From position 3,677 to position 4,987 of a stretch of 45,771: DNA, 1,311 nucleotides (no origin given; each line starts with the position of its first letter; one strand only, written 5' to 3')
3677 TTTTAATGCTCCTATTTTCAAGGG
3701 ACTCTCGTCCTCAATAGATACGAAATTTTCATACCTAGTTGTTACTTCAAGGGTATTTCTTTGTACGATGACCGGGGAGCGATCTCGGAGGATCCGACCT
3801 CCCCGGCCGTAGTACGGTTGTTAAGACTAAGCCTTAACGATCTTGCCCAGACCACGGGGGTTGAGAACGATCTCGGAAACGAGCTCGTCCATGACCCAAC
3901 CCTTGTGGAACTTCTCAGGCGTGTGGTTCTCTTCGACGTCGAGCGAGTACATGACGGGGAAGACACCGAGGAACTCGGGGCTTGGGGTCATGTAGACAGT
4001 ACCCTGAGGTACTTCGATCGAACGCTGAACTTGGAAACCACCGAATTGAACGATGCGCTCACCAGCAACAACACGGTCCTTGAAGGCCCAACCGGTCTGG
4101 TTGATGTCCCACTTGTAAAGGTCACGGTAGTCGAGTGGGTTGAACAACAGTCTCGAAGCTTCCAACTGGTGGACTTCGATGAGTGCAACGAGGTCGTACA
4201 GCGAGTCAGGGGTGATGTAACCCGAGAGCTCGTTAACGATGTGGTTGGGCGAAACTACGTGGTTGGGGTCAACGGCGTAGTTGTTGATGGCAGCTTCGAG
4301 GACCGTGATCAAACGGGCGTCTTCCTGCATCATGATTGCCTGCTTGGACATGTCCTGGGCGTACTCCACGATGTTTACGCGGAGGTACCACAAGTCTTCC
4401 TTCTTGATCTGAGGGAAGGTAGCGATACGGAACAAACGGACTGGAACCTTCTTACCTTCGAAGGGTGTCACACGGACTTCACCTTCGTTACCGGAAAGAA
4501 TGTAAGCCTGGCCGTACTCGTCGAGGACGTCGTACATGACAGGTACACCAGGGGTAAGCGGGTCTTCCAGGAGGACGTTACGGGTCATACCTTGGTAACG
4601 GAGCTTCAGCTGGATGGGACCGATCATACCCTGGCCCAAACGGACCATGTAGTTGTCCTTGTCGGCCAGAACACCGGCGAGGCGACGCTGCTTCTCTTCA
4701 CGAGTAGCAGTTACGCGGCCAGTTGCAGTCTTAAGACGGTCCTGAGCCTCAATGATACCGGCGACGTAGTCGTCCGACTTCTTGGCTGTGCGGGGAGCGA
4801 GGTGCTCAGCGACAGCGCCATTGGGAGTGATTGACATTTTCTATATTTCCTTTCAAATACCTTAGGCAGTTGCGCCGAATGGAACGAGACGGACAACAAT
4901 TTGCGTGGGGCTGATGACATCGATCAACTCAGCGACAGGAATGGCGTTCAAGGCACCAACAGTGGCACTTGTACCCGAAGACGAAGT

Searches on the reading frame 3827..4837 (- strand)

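Call 12: search_protein_families(library=pfam, proteins=[window:3827-4837:-], max_evalue=0.001)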
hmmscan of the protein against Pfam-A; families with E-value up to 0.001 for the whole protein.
window:3827-4837:- (336 aa): 0 families

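Call 13: search_protein_families(library=phrogs, proteins=[window:3827-4837:-], max_evalue=0.001)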
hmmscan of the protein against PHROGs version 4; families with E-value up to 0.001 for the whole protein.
window:3827-4837:- (336 aa): 2 families
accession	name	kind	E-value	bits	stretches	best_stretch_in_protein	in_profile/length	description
phrog_2522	-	head and packaging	3.1e-107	359.4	1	16-336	13-318/318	major head protein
phrog_544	-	head and packaging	0.00025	21.6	1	225-289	164-224/282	major head protein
